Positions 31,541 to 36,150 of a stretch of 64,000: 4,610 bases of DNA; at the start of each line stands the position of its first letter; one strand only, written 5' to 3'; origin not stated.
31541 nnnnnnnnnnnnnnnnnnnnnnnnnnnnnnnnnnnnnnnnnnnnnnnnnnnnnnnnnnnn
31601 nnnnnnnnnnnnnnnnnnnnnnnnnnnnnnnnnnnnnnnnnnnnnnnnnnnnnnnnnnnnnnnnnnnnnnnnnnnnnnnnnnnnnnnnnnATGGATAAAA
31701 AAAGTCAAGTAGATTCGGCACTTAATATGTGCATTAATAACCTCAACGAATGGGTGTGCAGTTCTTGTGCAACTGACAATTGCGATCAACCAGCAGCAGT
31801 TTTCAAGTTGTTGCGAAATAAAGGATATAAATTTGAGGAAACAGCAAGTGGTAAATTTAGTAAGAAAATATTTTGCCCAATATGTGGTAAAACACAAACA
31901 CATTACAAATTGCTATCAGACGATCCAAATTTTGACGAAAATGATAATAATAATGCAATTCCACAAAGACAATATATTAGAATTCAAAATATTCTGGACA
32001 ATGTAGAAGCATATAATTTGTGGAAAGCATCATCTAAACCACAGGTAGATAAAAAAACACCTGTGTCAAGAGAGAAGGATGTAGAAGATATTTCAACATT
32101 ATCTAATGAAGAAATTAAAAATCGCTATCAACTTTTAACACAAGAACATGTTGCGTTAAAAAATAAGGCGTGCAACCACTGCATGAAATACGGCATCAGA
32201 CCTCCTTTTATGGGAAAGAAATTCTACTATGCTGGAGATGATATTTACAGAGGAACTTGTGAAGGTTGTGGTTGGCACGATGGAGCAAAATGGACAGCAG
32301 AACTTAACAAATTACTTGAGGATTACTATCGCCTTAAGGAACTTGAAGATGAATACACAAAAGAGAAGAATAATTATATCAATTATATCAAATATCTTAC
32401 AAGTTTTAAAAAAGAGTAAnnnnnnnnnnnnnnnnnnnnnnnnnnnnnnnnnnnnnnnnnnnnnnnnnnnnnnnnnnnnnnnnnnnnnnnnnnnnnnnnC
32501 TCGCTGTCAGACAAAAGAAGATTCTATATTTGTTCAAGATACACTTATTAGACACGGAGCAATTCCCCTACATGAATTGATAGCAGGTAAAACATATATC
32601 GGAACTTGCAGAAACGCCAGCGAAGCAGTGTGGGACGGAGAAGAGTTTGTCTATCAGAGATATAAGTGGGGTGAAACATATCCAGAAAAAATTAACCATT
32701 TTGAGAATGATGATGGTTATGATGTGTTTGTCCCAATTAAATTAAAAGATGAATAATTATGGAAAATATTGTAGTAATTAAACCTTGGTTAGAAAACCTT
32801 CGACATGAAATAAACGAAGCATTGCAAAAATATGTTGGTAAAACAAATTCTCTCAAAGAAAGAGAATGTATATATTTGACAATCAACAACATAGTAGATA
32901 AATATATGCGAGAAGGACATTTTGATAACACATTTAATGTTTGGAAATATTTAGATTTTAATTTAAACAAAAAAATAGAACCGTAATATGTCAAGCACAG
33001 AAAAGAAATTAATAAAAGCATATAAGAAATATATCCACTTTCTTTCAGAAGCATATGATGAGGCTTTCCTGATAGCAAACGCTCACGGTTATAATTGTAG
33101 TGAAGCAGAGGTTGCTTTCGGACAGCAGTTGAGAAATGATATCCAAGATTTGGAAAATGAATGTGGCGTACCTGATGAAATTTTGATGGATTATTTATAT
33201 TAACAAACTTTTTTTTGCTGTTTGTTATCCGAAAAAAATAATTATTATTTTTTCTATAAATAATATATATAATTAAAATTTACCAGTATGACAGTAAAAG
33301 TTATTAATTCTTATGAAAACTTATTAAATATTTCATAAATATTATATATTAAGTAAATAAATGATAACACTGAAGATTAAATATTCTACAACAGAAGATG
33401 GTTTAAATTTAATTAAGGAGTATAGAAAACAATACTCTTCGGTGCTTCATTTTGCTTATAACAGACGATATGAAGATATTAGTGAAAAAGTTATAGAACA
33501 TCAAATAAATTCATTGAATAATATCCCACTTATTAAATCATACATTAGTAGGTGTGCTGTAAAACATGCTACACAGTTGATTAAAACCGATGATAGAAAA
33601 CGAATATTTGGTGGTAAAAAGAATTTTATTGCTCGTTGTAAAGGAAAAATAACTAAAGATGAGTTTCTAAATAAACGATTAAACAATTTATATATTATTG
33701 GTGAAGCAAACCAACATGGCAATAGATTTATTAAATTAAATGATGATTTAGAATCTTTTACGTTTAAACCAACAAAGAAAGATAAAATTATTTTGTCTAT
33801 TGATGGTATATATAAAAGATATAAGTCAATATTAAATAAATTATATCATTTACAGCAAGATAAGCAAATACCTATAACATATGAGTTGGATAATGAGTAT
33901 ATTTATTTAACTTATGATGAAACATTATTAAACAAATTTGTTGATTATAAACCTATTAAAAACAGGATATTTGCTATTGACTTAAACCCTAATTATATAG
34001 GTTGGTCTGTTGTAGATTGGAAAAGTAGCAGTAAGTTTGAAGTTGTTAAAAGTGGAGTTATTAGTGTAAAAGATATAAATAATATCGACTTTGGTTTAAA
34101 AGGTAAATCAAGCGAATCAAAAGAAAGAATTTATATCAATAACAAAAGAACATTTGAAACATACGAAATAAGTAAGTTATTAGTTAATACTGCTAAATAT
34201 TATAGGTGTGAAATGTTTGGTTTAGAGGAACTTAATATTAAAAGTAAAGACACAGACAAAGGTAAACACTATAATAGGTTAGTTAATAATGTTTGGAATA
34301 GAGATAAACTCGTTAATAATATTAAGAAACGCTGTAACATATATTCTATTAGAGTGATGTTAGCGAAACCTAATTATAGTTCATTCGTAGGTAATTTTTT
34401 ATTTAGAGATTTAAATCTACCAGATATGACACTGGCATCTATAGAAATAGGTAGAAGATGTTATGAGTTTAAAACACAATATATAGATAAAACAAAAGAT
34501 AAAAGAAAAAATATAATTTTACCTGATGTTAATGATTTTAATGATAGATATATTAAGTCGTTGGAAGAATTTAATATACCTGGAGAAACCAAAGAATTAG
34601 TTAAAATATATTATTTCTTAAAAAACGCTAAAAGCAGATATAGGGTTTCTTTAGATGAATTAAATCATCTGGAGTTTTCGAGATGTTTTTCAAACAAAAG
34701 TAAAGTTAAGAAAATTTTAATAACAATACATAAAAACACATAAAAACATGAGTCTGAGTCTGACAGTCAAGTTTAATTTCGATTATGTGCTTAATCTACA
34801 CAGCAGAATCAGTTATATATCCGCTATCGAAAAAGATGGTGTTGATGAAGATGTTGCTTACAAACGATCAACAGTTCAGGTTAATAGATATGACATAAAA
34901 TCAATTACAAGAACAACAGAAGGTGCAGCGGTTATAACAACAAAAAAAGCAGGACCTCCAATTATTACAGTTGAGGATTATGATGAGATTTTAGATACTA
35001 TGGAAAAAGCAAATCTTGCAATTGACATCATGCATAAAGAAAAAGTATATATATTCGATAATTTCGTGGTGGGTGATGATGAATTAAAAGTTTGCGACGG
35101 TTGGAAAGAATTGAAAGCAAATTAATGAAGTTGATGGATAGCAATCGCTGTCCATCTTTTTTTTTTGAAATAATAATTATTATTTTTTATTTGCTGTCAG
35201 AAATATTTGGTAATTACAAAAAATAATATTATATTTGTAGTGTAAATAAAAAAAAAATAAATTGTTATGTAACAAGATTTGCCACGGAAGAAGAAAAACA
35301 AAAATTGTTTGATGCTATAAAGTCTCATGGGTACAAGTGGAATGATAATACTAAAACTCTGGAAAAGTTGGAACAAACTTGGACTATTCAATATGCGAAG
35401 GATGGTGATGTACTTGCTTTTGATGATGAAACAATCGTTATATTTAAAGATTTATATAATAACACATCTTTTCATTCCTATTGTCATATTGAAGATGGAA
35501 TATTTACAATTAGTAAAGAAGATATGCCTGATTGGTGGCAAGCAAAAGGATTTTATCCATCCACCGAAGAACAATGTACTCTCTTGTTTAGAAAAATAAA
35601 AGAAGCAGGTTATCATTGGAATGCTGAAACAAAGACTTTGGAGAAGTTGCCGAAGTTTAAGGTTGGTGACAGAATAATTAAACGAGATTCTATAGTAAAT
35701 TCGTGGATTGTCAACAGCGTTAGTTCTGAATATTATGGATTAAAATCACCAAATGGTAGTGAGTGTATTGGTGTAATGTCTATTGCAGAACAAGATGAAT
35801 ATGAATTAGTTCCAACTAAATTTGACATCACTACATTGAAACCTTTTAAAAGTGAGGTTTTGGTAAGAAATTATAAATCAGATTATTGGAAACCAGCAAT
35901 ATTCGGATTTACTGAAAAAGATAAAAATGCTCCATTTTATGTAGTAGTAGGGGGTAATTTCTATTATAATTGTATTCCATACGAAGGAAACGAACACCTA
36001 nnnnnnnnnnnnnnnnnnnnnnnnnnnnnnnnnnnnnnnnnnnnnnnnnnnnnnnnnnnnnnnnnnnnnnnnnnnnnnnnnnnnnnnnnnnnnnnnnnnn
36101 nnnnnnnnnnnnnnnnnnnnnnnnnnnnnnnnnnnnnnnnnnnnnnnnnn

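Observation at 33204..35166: Zinc-finger-less TnpB/Cas12-like RuvC nuclease with a tightly coupled 125-aa partner in a phage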

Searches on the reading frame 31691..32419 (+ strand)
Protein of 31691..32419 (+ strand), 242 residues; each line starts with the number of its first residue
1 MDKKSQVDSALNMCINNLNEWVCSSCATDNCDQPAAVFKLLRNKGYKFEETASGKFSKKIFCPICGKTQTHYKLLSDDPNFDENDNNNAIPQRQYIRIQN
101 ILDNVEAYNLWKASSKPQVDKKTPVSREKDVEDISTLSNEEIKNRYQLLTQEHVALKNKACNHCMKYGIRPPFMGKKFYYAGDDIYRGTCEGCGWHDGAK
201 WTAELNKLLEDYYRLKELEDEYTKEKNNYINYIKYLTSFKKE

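Call 3: search_protein_families(library=pfam, proteins=[window:31691-32419:+], max_evalue=1)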
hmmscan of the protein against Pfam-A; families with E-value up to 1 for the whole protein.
window:31691-32419:+ (242 aa): 3 families
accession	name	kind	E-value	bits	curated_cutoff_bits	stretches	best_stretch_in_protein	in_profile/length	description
PF01397.27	Terpene_synth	-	0.021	15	37.6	1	5-57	69-120/188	Terpene synthase, N-terminal domain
PF19876.4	DUF6349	-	0.026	15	25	1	171-199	61-78/169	Family of unknown function (DUF6349)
PF06698.16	DUF1192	-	0.039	14.5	25.5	1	129-152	12-35/58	Protein of unknown function (DUF1192)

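Call 4: search_protein_families(library=phrogs, proteins=[window:31691-32419:+], max_evalue=0.01)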
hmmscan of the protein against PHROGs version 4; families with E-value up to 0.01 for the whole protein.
window:31691-32419:+ (242 aa): 1 family
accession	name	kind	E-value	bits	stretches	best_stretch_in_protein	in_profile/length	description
phrog_26132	-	unknown function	0.0042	18.2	1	125-157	69-101/111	-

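Call 96: search_protein_families(library=padloc, proteins=[window:31691-32419:+], max_evalue=0.01)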
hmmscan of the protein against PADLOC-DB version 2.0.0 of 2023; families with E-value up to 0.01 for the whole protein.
window:31691-32419:+ (242 aa): 1 family
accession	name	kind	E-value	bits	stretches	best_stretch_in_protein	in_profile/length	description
PDLC03537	REase_II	-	6.6e-10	37.2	1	60-210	74-238/244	Type II restriction enzyme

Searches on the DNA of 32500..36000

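Call 61: search_rna_families(source=window, start=32500, end=36000, threshold=evalue, max_evalue=1)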
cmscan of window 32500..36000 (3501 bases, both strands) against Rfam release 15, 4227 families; matches with E-value up to 1: 0.
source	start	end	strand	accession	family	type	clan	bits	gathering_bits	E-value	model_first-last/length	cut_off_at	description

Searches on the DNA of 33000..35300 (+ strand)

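Call 7: search_dna_similar(query=window:33000-35300:+, collection=phages, mode=distant)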
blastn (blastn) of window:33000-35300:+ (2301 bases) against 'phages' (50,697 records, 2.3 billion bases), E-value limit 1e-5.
Records with a match: 15; places in all: 31; records where one place covers at least 80% of the query: 0.
Best place of each record, by identity: 80-90% 1; 60-80% 14.
By first word of the organism name: Prevotella 14; bajarodmic 1.
By host as written in the record: Prevotella sp. 14; - 1.
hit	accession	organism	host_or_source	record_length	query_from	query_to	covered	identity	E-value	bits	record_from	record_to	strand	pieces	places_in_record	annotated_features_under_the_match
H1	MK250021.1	Prevotella phage Lak-B2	Prevotella sp.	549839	587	1699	48%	67.2%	2e-65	258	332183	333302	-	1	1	record has no annotation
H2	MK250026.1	Prevotella phage Lak-B7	Prevotella sp.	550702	587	1699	48%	67.2%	2e-65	258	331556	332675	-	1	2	record has no annotation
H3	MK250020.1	Prevotella phage Lak-B1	Prevotella sp.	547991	587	1699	48%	67.1%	4e-67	263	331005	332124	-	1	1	record has no annotation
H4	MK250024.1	Prevotella phage Lak-B5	Prevotella sp.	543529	587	1699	48%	67.1%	4e-67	263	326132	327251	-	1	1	record has no annotation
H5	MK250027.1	Prevotella phage Lak-B8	Prevotella sp.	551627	587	1699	48%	67.1%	4e-67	263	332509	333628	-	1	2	record has no annotation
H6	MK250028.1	Prevotella phage Lak-B9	Prevotella sp.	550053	587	1699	48%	67.1%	4e-67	263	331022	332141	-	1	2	record has no annotation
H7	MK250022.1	Prevotella phage Lak-B3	Prevotella sp.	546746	587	1699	48%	67.0%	5e-66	259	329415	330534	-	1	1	record has no annotation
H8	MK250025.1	Prevotella phage Lak-B6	Prevotella sp.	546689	587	1699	48%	67.0%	5e-66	259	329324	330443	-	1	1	record has no annotation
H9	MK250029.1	Prevotella phage Lak-C1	Prevotella sp.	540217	594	1699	48%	66.9%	2e-71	278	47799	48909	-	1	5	record has no annotation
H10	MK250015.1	Prevotella phage Lak-A1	Prevotella sp.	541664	604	1702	48%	66.8%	1e-73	285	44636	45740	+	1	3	record has no annotation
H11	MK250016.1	Prevotella phage Lak-A1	Prevotella sp.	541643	604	1702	48%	66.8%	1e-73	285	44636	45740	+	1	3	record has no annotation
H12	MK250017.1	Prevotella phage Lak-A1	Prevotella sp.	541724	604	1702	48%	66.8%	1e-73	285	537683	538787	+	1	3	record has no annotation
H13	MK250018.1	Prevotella phage Lak-A1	Prevotella sp.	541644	604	1702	48%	66.8%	1e-73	285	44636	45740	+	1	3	record has no annotation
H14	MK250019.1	Prevotella phage Lak-A2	Prevotella sp.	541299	746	1699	41%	67.5%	2e-72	280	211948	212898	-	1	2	record has no annotation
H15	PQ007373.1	bajarodmic virus 1100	Chaetodipus spinatus feces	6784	2203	2263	3%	85.5%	2e-7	65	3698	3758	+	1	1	none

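Call 16: get_annotated_region(hit=H10, flank=5000)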
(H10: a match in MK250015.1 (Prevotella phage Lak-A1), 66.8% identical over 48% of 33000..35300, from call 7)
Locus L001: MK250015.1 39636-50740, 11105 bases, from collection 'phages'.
description: MAG: Prevotella phage Lak-A1, complete genome.
organism: Prevotella phage Lak-A1 (NCBI taxid 2491281)
taxonomy: Viruses; Duplodnaviria; Heunggongvirae; Uroviricota; Caudoviricetes
host: Prevotella sp.; source: human feces; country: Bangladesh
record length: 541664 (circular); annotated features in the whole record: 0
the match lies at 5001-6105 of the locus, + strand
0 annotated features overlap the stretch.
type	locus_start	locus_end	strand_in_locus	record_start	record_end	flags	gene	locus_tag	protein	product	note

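Call 17: get_annotated_region(hit=H9, flank=5000)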
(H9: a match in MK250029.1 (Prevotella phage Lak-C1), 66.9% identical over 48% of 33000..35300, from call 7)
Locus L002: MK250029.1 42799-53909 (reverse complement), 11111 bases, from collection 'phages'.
description: MAG: Prevotella phage Lak-C1, complete genome.
organism: Prevotella phage Lak-C1 (NCBI taxid 2491292)
taxonomy: Viruses; Duplodnaviria; Heunggongvirae; Uroviricota; Caudoviricetes
host: Prevotella sp.; source: human feces; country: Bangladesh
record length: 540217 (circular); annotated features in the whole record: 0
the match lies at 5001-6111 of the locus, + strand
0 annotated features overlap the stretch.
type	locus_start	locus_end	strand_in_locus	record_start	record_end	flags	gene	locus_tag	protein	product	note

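Call 18: get_annotated_region(hit=H1, flank=5000)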
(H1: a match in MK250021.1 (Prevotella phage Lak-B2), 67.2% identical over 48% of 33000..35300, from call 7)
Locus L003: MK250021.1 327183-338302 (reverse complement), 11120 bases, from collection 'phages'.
description: MAG: Prevotella phage Lak-B2, complete genome.
organism: Prevotella phage Lak-B2 (NCBI taxid 2491284)
taxonomy: Viruses; Duplodnaviria; Heunggongvirae; Uroviricota; Caudoviricetes
host: Prevotella sp.; source: baboon feces; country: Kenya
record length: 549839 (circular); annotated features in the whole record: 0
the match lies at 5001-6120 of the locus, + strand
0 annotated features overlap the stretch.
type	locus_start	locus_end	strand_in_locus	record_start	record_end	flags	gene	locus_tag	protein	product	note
